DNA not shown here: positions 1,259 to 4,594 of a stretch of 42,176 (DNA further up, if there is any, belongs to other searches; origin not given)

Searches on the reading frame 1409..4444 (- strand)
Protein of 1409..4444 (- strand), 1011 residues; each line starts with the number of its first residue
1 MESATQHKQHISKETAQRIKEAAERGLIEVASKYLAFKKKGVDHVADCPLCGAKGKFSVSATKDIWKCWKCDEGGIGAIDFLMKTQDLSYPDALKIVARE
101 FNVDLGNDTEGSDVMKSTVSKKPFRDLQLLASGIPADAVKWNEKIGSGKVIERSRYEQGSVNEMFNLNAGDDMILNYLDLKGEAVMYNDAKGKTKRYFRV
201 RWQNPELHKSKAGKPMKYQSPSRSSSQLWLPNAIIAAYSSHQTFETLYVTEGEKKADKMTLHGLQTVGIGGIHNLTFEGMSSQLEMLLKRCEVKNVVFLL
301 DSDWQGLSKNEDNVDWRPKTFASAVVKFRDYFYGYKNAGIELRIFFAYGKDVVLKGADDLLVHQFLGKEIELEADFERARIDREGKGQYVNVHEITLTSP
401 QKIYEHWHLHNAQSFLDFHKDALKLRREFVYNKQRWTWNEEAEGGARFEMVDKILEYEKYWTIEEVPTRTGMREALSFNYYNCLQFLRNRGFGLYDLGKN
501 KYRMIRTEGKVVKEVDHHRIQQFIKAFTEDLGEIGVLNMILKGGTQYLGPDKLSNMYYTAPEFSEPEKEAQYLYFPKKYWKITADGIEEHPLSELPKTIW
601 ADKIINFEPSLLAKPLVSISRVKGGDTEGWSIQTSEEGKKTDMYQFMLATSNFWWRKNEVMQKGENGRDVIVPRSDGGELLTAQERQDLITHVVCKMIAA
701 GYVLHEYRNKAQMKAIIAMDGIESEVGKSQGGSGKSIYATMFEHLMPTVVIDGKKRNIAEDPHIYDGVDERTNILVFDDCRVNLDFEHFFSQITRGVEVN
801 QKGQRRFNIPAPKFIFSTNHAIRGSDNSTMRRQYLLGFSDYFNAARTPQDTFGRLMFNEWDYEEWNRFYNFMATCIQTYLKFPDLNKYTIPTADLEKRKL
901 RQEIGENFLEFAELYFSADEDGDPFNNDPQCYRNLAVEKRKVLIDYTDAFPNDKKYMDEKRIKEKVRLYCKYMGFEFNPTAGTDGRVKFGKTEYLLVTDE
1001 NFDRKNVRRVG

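Call 6: search_protein_families(library=phrogs, proteins=[window:1409-4444:-])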
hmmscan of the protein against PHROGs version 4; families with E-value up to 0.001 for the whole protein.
window:1409-4444:- (1011 aa): 6 families
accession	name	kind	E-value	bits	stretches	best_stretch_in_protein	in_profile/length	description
phrog_28855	-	unknown function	1.2e-37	130.7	2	698-958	503-754/804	-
phrog_510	-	DNA, RNA and nucleotide metabolism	9.6e-12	45.4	1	21-104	19-104/667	DNA primase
phrog_6444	-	DNA, RNA and nucleotide metabolism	5.8e-11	42.9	1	10-112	4-104/577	DNA primase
phrog_18097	-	DNA, RNA and nucleotide metabolism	1.1e-05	26.1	1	24-117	13-107/199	DNA primase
phrog_22657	-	unknown function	2.4e-05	23.2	1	24-122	14-114/1185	-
phrog_26824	-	unknown function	0.00063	19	1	56-102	43-88/868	-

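Call 8: search_protein_families(library=pfam, proteins=[window:1409-4444:-])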
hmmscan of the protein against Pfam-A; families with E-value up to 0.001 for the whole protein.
window:1409-4444:- (1011 aa): 2 families
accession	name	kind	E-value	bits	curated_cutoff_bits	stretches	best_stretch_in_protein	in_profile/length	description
PF01807.25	Zn_ribbon_DnaG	-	5.4e-15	55.4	24.9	1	14-107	4-95/98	CHC2 zinc finger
PF19263.5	DUF5906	-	2.1e-05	25.6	27.6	1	729-832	3-114/114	Family of unknown function (DUF5906)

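Call 14: search_dna_similar(query=window:1409-4444:-, collection=phages, mode=protein, max_rows=20)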
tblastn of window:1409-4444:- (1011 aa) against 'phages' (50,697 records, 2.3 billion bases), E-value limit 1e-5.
Records with a match: 27; places in all: 27; records where one place covers at least 80% of the query: 1.
Best place of each record, by identity: <60% 27.
By first word of the organism name: Cellulophaga 9; Bacteriophage 7; Porphyromonas 7; Polaribacter 2; Bacteroides 1; Caudoviricetes 1.
By host as written in the record: Cellulophaga sp. HaHaR_3_176 9; - 6; Polaribacter sp. AHE13PA 2; Bacteroides thetaiotaomicron BG12 1; Helicobacter apodemus MIT-03-7007 genome 1; Helicobacter pullorum 1; Porphyromonas gingivalis Kyudai-3 1; Porphyromonas gingivalis KCOM 2801 1; and 5 more.
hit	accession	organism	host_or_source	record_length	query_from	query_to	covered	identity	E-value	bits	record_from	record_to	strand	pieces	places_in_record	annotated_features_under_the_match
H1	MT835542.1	Bacteriophage sp.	human fecal samples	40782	10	979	96%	34.2%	4e-173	567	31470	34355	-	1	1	record has no annotation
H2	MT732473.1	Polaribacter phage Leef_1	Polaribacter sp. AHE13PA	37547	459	987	52%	26.5%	2e-37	159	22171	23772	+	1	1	DNA primase/TOPRIM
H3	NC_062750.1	Polaribacter phage Leef_1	Polaribacter sp. AHE13PA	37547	459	987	52%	26.5%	2e-37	159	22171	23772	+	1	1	DNA primase/TOPRIM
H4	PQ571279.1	Bacteroides phage BT-TP2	Bacteroides thetaiotaomicron BG12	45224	482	921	44%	28.5%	2e-42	176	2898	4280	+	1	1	hypothetical protein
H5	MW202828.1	Caudoviricetes sp.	Manatee Spring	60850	694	914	22%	36.0%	5e-30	135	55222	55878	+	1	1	vire al domain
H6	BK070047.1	Bacteriophage sp.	Helicobacter apodemus MIT-03-7007 genome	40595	6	105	10%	34.7%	5e-7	60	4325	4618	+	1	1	dnaG: DNA primase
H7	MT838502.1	Bacteriophage sp.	human fecal samples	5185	11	105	9%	36.5%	1e-10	72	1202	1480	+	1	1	record has no annotation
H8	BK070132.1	Bacteriophage sp.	Helicobacter pullorum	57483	15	113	10%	34.0%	3e-6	57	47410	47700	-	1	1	dnaG_2: DNA primase DNA G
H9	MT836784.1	Bacteriophage sp.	human fecal samples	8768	11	105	9%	35.4%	2e-10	71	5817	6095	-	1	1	record has no annotation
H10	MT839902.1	Bacteriophage sp.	human fecal samples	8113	11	105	9%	35.4%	7e-10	69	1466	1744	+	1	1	record has no annotation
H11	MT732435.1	Cellulophaga phage Ingeline_1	Cellulophaga sp. HaHaR_3_176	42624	30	127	10%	32.3%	5e-6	57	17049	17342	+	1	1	DNA primase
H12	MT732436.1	Cellulophaga phage Ingeline_2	Cellulophaga sp. HaHaR_3_176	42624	30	127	10%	32.3%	5e-6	57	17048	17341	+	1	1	DNA primase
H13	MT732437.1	Cellulophaga phage Ingeline_3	Cellulophaga sp. HaHaR_3_176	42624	30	127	10%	32.3%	5e-6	57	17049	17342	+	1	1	DNA primase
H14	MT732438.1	Cellulophaga phage Ingeline_4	Cellulophaga sp. HaHaR_3_176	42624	30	127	10%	32.3%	5e-6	57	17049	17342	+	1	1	DNA primase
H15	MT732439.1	Cellulophaga phage Ingeline_5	Cellulophaga sp. HaHaR_3_176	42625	30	127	10%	32.3%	5e-6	57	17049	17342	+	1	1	DNA primase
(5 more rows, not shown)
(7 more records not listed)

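Call 30: find_homologous_proteins(query=window:1409-4444:-, max_evalue=1e-20)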
Query window:1409-4444:- (1011 aa): 302 proteins with E <= 1e-20 among 8000 candidates; the best 120 are listed.
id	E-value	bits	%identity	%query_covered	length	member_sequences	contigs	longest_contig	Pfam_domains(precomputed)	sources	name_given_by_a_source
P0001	0.0e+0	2367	100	100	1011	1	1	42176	PF01807.26,PF19263.6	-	-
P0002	0.0e+0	1941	81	100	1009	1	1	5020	PF01807.26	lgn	-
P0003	0.0e+0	1914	80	99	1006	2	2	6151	PF01807.26,PF19263.6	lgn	-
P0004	0.0e+0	1814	77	99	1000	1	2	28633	PF01807.26,PF19263.6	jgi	jgi:DNA primase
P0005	0.0e+0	1169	52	99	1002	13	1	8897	PF01807.26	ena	-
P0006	0.0e+0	1165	52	99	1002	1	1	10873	PF01807.26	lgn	-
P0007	0.0e+0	1117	52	99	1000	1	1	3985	PF01807.26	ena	-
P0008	0.0e+0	1109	58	83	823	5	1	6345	PF12965.14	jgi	jgi:hypothetical protein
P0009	0.0e+0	1099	50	99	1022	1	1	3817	PF01807.26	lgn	-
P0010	0.0e+0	1092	50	99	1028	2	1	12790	PF01807.26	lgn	-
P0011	0.0e+0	1090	51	99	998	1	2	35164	PF01807.26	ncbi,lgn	-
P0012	0.0e+0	1075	49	99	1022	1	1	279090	PF01807.26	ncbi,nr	ncbi:MAG: hypothetical protein JNM22_05545 [Saprospiraceae bacterium]|nr:hypothetical protein [Sapro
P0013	0.0e+0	1061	48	99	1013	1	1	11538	PF01807.26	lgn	-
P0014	0.0e+0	1058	50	99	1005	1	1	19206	PF01807.26,PF12965.14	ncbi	-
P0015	0.0e+0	1028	48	97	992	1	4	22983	PF01807.26,PF19263.6,PF12965.14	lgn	-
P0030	2.4e-289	981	47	99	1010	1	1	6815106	PF01807.26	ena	-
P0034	3.3e-288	977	46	98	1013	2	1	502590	PF01807.26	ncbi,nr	ncbi:CHC2 zinc finger domain-containing protein [Flavilitoribacter nigricans]|nr:CHC2 zinc finger do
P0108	2.2e-241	822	40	98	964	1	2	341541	PF01807.26,PF19263.6,PF12965.14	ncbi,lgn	-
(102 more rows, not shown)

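Call 31: find_encoding_contigs(protein=P0004, flank=10000, max_places=3)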
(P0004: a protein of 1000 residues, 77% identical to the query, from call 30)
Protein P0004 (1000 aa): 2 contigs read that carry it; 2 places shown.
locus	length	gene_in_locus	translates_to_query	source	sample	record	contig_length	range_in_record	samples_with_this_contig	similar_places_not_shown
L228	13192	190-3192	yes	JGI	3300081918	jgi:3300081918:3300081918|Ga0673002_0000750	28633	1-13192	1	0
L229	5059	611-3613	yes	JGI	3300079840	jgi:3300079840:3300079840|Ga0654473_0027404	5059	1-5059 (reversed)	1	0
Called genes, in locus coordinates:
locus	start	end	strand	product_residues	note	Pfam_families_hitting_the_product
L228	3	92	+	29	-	?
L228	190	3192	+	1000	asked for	PF01807:Zn_ribbon_DnaG, PF19263:DUF5906 (weak)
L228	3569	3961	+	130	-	-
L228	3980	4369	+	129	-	-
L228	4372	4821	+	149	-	-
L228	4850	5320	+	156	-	-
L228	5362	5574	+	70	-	-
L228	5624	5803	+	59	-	-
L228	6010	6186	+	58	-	-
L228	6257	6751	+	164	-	-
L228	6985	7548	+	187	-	PF04383:KilA-N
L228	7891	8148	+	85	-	-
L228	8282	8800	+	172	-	PF13539:Peptidase_M15_4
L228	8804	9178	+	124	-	-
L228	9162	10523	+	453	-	-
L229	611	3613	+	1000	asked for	PF01807:Zn_ribbon_DnaG, PF19263:DUF5906 (weak)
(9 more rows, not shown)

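Call 32: find_encoding_contigs(protein=P0034, flank=10000, max_places=2)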
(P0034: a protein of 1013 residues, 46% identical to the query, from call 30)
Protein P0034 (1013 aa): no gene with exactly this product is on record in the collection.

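Call 33: find_encoding_contigs(protein=P0012, flank=10000, max_places=2)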
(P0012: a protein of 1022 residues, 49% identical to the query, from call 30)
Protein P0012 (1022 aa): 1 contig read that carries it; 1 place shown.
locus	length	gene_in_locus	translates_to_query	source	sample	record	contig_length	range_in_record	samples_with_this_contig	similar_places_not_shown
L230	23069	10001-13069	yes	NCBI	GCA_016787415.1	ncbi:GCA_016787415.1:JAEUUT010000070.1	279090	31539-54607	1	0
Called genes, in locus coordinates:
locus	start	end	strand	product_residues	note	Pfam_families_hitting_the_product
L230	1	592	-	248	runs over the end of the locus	PF19458:DUF5995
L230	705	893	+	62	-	PF07432:Hc1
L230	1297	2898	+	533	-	-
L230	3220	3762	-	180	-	-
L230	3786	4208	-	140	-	PF01381:HTH_3, PF12844:HTH_19, PF13560:HTH_31 (faint)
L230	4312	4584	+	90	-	PF01381:HTH_3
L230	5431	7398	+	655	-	-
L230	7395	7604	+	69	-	-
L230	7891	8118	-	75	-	-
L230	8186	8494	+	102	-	-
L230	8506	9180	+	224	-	PF13392:HNH_3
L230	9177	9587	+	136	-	-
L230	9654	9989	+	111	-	-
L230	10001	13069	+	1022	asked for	PF01807:Zn_ribbon_DnaG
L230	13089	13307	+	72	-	-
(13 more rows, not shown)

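Call 48: find_encoding_contigs(protein=P0011, flank=10000, max_places=2)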
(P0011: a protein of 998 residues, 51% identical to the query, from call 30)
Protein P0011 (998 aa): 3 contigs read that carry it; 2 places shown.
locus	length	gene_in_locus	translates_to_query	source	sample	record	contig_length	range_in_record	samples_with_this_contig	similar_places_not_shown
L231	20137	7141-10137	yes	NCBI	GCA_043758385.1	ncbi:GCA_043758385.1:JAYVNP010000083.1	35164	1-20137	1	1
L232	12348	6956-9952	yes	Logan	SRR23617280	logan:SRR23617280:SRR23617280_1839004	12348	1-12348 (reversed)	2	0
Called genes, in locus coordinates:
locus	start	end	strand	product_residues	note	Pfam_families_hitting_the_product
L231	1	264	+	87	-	?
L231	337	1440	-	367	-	PF00589:Phage_integrase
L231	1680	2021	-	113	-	-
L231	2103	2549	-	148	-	-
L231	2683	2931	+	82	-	-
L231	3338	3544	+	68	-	-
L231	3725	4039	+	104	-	-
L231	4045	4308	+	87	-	-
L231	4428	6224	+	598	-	-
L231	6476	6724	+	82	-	-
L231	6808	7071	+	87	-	-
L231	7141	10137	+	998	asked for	PF01807:Zn_ribbon_DnaG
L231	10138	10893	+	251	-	PF00145:DNA_methylase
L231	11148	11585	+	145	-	-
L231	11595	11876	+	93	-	PF00216:Bac_DNA_binding, PF18291:HU-HIG (weak), PF14908:HU-CCDC81_euk_1 (weak)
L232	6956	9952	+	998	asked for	PF01807:Zn_ribbon_DnaG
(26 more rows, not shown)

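Call 49: find_encoding_contigs(protein=P0014, flank=10000, max_places=2)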
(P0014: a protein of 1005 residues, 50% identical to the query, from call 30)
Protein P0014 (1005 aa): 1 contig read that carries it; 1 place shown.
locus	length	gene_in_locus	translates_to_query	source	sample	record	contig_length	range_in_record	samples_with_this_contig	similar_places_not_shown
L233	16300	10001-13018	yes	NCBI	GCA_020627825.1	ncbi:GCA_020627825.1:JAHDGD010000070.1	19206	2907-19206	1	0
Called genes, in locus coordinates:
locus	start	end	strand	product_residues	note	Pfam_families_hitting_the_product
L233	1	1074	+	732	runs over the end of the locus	-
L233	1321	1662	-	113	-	-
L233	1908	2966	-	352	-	PF00589:Phage_integrase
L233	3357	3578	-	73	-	-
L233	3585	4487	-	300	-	PF00515:TPR_1 (weak), PF07719:TPR_2 (weak)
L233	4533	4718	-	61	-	-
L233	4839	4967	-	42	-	-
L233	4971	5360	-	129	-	PF12844:HTH_19 (weak), PF13560:HTH_31, PF01381:HTH_3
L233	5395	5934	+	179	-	-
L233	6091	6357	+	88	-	-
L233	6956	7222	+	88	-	-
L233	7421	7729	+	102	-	-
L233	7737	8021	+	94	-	-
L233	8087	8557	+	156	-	-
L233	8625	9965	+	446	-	-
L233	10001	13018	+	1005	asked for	PF01807:Zn_ribbon_DnaG, PF12965:DUF3854 (faint)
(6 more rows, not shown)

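Call 50: find_encoding_contigs(protein=P0030, flank=10000, max_places=2)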
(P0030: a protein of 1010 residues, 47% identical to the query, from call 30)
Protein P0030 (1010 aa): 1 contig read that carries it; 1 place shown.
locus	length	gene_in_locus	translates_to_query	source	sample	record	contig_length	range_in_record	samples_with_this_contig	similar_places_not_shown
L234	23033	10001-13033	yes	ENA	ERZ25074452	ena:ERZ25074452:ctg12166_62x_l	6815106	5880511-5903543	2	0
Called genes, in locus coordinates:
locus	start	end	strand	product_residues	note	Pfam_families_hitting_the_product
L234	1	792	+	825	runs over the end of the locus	PF17764:PriA_3primeBD, PF00270:DEAD, PF04851:ResIII, PF18319:Zn_ribbon_PriA, PF00271:Helicase_C (weak), PF18074:PriA_C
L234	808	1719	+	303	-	PF00248:Aldo_ket_red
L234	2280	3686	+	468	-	PF00078:RVT_1, PF08388:GIIM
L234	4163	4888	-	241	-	PF14730:DUF4468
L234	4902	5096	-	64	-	-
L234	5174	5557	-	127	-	PF01381:HTH_3, PF12844:HTH_19 (weak), PF13560:HTH_31 (faint)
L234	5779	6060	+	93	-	-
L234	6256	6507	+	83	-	-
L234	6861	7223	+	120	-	-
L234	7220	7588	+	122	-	-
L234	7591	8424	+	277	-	PF13392:HNH_3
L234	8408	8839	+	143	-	-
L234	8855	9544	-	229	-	-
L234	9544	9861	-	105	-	-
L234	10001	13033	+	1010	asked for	PF01807:Zn_ribbon_DnaG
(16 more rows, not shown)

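Call 51: find_encoding_contigs(protein=P0108, flank=10000, max_places=2)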
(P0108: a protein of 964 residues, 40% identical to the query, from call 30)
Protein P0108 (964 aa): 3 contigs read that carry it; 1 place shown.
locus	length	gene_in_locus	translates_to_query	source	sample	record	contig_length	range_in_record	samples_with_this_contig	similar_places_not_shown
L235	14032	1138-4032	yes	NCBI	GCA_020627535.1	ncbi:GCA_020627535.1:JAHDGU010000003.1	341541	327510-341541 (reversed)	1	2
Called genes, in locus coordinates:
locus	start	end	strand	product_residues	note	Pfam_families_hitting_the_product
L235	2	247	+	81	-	?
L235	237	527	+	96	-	-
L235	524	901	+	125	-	-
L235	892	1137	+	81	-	-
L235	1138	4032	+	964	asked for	PF01807:Zn_ribbon_DnaG, PF12965:DUF3854 (faint), PF19263:DUF5906 (weak)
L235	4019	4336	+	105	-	-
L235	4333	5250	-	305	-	-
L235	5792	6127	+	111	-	-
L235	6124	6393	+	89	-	-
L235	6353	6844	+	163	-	PF18925:DUF5675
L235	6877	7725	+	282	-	-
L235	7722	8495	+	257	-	-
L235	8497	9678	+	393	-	-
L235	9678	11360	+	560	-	-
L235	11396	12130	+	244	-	-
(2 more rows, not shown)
